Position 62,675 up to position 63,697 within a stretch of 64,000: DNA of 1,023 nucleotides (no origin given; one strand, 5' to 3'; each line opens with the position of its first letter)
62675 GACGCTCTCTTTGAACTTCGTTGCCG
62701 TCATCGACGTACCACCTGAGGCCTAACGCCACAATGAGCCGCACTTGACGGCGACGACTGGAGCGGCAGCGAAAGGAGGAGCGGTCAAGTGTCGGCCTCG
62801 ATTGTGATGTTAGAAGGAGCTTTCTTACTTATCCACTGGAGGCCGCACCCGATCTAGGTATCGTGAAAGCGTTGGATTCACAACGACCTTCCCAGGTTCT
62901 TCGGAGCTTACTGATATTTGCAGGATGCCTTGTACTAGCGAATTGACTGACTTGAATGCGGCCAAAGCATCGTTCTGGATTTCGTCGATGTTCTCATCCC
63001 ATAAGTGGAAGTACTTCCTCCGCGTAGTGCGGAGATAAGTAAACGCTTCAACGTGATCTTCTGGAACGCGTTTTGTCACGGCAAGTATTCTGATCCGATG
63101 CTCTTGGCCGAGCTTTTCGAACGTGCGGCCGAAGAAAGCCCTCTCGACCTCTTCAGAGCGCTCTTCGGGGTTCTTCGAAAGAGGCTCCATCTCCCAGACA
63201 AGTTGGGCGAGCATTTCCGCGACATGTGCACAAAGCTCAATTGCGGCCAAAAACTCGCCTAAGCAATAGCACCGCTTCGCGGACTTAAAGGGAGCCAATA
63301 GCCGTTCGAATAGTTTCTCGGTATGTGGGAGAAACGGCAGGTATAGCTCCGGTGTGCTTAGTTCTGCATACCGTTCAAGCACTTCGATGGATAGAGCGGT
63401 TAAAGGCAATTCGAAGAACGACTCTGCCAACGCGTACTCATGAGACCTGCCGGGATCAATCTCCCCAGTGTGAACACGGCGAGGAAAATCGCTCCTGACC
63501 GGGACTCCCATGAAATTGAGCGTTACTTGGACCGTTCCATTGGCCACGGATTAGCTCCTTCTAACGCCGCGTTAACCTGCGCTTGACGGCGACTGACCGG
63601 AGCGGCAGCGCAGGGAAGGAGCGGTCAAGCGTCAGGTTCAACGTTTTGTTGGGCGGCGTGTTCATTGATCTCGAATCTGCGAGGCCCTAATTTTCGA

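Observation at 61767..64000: Low-GC islet of at least 4 co-directional hypothetical genes with a repeated upstream element, abutting a RAYT: candidate novel accessory (defence or addiction) module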

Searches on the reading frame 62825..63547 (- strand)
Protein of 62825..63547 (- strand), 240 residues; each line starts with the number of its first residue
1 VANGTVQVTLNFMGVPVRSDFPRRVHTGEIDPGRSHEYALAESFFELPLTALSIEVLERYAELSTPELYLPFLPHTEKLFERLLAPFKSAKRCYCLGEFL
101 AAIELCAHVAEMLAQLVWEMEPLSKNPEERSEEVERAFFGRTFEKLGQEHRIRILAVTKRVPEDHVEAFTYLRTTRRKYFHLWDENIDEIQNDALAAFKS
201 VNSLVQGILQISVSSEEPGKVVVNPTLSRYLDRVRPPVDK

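Call 4: search_protein_families(library=pfam, proteins=[window:62825-63547:-], max_evalue=1)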
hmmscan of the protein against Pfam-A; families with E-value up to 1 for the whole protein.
window:62825-63547:- (240 aa): 0 families

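Call 5: search_protein_families(library=padloc, proteins=[window:62825-63547:-], max_evalue=1)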
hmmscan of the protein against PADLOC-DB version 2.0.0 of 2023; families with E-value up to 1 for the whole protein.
window:62825-63547:- (240 aa): 1 family
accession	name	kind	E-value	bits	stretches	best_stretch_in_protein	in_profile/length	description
PDLC01688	DUF3644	-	0.0047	15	1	91-195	28-125/149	DUF3644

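Call 11: find_encoding_contigs(protein=window:62825-63547:-, flank=10000, max_places=6)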
Protein window:62825-63547:- (240 aa): no gene with exactly this product is on record in the collection.

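Call 20: search_protein_families(library=ncbifam, proteins=[window:62825-63547:-], max_evalue=0.1)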
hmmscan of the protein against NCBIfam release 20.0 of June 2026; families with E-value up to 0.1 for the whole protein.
window:62825-63547:- (240 aa): 0 families

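Call 31: find_homologous_proteins(query=window:62825-63547:-)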
Query window:62825-63547:- (240 aa): 36 proteins with E <= 0.001 among 694 candidates.
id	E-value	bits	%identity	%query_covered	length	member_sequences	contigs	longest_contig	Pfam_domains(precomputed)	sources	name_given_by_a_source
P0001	5.8e-156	535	100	100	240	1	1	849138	-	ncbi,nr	ncbi:MAG: hypothetical protein H6977_00665 [Gammaproteobacteria bacterium]|nr:hypothetical protein [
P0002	2.3e-92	327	64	99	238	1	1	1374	-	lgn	-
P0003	4.6e-91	323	62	97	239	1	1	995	-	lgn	-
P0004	4.4e-90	319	66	93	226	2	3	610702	-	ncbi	-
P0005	5.2e-90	319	62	96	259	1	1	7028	-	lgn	-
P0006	2.3e-81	291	59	97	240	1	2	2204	-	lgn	-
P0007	2.1e-68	248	50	95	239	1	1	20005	-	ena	-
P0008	5.3e-65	237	47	95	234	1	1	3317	-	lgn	-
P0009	6.9e-63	230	47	95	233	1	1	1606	-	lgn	-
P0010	1.8e-61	226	48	95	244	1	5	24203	-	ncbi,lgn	-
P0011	4.7e-61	224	49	95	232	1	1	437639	-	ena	-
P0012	2.3e-59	219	45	95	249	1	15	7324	-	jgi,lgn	jgi:hypothetical protein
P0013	3.2e-59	218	47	96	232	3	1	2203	-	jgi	jgi:hypothetical protein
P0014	5.0e-57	211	46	95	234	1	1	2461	-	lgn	-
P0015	5.2e-57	211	45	96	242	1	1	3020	-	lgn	-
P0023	1.1e-54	204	45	97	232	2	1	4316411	-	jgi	jgi:hypothetical protein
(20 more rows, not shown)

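Call 32: find_encoding_contigs(protein=P0001, flank=10000, max_places=3)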
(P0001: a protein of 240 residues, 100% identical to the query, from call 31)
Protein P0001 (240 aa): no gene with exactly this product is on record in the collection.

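Call 33: find_encoding_contigs(protein=P0004, flank=10000, max_places=3)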
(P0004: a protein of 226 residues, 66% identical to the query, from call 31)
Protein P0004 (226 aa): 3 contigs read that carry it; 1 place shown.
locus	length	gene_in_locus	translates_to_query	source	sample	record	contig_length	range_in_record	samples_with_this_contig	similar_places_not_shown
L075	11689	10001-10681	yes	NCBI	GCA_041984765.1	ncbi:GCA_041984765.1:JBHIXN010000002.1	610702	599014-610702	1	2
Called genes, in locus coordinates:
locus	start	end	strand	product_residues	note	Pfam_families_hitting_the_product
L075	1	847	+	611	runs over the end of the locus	PF02630:SCO1-SenC, PF00034:Cytochrom_C (faint), PF03150:CCP_MauG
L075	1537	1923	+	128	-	-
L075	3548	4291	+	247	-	-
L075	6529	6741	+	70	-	-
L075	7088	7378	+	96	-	PF12844:HTH_19 (weak), PF13560:HTH_31 (weak), PF01381:HTH_3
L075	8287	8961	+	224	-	-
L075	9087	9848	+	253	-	PF13365:Trypsin_2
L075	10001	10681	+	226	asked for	-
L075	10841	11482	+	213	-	-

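Call 34: find_encoding_contigs(protein=P0023, flank=10000, max_places=2)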
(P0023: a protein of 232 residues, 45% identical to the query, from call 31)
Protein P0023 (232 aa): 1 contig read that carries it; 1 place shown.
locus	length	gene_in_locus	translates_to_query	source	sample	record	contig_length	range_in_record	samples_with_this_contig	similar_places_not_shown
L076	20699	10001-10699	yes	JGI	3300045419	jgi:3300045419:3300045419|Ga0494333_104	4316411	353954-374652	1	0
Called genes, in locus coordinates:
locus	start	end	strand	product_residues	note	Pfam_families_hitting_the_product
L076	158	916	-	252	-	-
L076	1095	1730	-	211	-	PF00072:Response_reg, PF00196:GerE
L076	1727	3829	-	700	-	PF05227:CHASE3, PF08447:PAS_3, PF00989:PAS, PF08448:PAS_4, PF13188:PAS_8, PF13426:PAS_9, PF07730:HisKA_3, PF02518:HATPase_c, +1 more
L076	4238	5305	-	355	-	PF04055:Radical_SAM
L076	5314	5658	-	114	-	-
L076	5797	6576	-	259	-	PF01145:Band_7, PF13421:Band_7_1 (weak)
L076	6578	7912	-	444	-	PF25145:NfeD1b_N, PF24961:NfeD_membrane, PF01957:NfeD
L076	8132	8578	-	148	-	-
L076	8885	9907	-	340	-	PF13495:Phage_int_SAM_4, PF00589:Phage_integrase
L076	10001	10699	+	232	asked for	-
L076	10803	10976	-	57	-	-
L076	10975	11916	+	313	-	PF01797:Y1_Tnp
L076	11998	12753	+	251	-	PF26887:Phage_T4_End_IV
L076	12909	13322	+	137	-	PF14066:DUF4256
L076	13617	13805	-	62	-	-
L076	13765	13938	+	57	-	-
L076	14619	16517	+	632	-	PF02310:B12-binding, PF04055:Radical_SAM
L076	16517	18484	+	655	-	PF02310:B12-binding (weak), PF04055:Radical_SAM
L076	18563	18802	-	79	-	-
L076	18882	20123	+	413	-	-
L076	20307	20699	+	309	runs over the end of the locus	PF02567:PhzC-PhzF, PF05544:Pro_racemase (faint)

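Call 36: search_protein_families(library=ncbifam, proteins=[L076:8885-9907:-, L076:10975-11916:+], max_evalue=0.001)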
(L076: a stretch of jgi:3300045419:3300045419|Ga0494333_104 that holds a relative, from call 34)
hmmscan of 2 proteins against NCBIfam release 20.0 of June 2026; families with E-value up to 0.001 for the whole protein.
L076:8885-9907:- (340 aa): 12 families
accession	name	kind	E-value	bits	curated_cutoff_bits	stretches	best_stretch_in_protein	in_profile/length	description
TIGR02249.1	integrase_gron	subfamily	8.8e-138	458.9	265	1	28-338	2-313/315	integron integrase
NF011946.0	PRK15417.1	equivalog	2.2e-106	355.8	435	1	24-339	13-329/337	integron integrase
NF040815.2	recomb_XerA_Arch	equivalog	2.6e-50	171.4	220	2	33-205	5-175/263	site-specific tyrosine recombinase/integron integrase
TIGR02224.1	recomb_XerC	equivalog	3.1e-44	151.5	335.15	2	260-326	212-278/295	tyrosine recombinase XerC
TIGR02225.1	recomb_XerD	equivalog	5.6e-42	144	329.6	2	258-327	207-276/290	site-specific tyrosine recombinase XerD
NF001399.0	PRK00283.1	subfamily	5.3e-40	137.5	279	1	46-327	28-285/300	tyrosine recombinase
NF002331.0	PRK01287.1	subfamily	1.4e-32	113.1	371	2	261-325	247-312/365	site-specific tyrosine recombinase XerC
NF003462.0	PRK05084.1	equivalog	6.9e-16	57.9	267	1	279-327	298-346/360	tyrosine recombinase XerS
NF007370.0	PRK09870.1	subfamily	6.7e-10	38.9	221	1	267-325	121-179/200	tyrosine-type DNA invertase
NF007371.0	PRK09871.1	subfamily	5.1e-08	32.7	222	1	262-325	111-174/198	tyrosine-type DNA invertase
NF040693.1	recomb_GmtY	equivalog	0.00041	19.7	340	0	284-324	391-431/441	gamma-mobile-trio recombinase GmtY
NF041502.1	integrase_1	equivalog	0.00049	18.9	350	1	285-325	320-360/484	site-specific integrase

L076:10975-11916:+ (313 aa): 1 family
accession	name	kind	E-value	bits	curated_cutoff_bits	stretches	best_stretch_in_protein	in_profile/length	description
NF047646.1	REP_Tyr_transpos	equivalog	5.4e-24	84.7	80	1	6-139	4-146/146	REP-associated tyrosine transposase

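Call 46: search_protein_families(library=padloc, alignment_id=A2, max_evalue=0.01)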
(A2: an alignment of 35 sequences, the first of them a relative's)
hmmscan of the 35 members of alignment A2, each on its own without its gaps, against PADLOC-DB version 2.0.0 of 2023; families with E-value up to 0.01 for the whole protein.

A. member 1, P0001 (240 aa): 1 family
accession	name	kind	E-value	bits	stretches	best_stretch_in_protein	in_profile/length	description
PDLC01688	DUF3644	-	0.0047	15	1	91-195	28-125/149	DUF3644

B. families by the number of members that match (of 35 scanned): 3 families
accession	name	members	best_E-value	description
PDLC01688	DUF3644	1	0.0047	DUF3644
PDLC03549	REase_II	1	0.0086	Type II restriction enzyme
PDLC03041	REase_I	1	0.0087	Type I restriction enzyme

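Call 53: predict_structure(alignment_id=A2)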
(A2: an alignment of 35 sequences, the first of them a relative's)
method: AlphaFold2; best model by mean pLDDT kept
length: 240 residues; sequences in the alignment: 35
mean_pLDDT: 92.8   pTM: 0.90
mean pLDDT of the five models: 92.8, 92.4, 91.4, 91.0, 90.3
residues with pLDDT >= 90: 197; 70-90: 34; 50-70: 6; < 50: 3
segments of 3 or more residues with pLDDT < 50: none
pLDDT, mean of each block of 10 residues (from residue 1): 75 97 97 96 97 98 97 91 96 98 98 96 73 89 94 96 98 96 89 98 97 89 91 80
secondary structure, 60 per line:
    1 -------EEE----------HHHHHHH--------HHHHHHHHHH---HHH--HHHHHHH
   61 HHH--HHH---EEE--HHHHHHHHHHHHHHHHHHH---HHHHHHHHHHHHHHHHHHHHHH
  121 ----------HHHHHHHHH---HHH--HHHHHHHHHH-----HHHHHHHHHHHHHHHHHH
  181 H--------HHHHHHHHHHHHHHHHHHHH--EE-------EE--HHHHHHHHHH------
elements in order: E8-10 H21-27 H36-45 H54-63 E72-74 H77-95 H99-120 H131-139 H148-157 H163-181 H190-209 H225-234

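Call 56: fold_search(model_id=the predicted structure, library=pdb)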
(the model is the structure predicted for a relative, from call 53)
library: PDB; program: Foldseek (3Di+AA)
matches with E <= 10: 175; with E <= 0.001: 0
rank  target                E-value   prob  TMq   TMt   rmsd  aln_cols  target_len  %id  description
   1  5yjc_B                9.7e-02  0.96  0.41  0.40  10.5       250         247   13  Structural insights into the CRISPR-Cas-associated ribonuclease activity of Staphylococcus epidermidis Csm6 (released 2018-10-17)
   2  2hsb                  1.5e-01  0.99  0.34  0.58   6.7       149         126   11  Crystal structure of a hepn domain containing protein (af_0298) from archaeoglobus fulgidus at 1.95 A resolution (released 2006-08-15)
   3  2q00_B                6.0e-01  0.93  0.33  0.58   4.9       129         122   17  Crystal structure of the P95883_SULSO protein from Sulfolobus solfataricus. NESG target SsR10. (released 2007-05-29)
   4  2q00_A                1.1e+00  0.84  0.33  0.58   5.0       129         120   18  Crystal structure of the P95883_SULSO protein from Sulfolobus solfataricus. NESG target SsR10. (released 2007-05-29)
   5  3c8g_C                1.2e+00  0.89  0.33  0.45   5.9       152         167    5  Crystal structure of a possible transciptional regulator YggD from Shigella flexneri 2a str. 2457T (released 2008-02-19)
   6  5msj_Z                1.4e+00  0.05  0.13  0.15  22.5       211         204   12  Mouse PA28alpha (released 2017-09-13)
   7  7yqc_A                1.7e+00  0.04  0.14  0.15  19.5       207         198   16  EM structure of human PA28gamma (released 2022-09-21)
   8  5msj_N                1.7e+00  0.04  0.13  0.14  22.7       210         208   12  Mouse PA28alpha (released 2017-09-13)
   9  9qvl                  1.8e+00  0.23  0.23  0.19  14.4       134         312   14  Crystal structure of the CtaG_C11A variant from Ruminiclostridium cellulolyticum (P2(1)2(1)2(1)-small) (released 2025-10-01)
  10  6kcr_A                1.9e+00  0.80  0.38  0.52   4.7       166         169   11  X-ray structure of the MtlR-HPr complex from Escherichia coli (released 2019-10-09)
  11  1knc_C                1.9e+00  0.06  0.13  0.16  13.3       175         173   14  Structure of AhpD from Mycobacterium tuberculosis, a novel enzyme with thioredoxin-like activity. (released 2002-01-23)
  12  6nwd                  1.9e+00  0.02  0.10  0.10  18.4       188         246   11  X-ray Crystallographic structure of Gloeobacter rhodopsin (released 2019-08-14)
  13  3eom_C                2.1e+00  0.11  0.20  0.14  15.2       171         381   12  2.4 A crystal structure of native glutaryl-coa dehydrogenase from Burkholderia pseudomallei (released 2008-10-21)
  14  5msj_G                2.1e+00  0.04  0.13  0.14  22.3       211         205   13  Mouse PA28alpha (released 2017-09-13)
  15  9oij_B                2.2e+00  0.57  0.35  0.43   4.3       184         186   15  Structure of S. Typhimurium 14028 Gifsy-1 prophage HepS (released 2026-01-28)
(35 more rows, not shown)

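Call 85: search_solved_structures(query=A2, max_evalue=10)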
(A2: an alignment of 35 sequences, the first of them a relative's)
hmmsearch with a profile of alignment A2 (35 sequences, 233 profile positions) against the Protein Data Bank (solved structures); distinct sequences matched with E-value up to 10: 0.

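Call 97: search_protein_families(library=phrogs, proteins=[window:62825-63547:-], max_evalue=0.01)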
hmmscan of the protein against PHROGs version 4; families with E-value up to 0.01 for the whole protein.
window:62825-63547:- (240 aa): 0 families
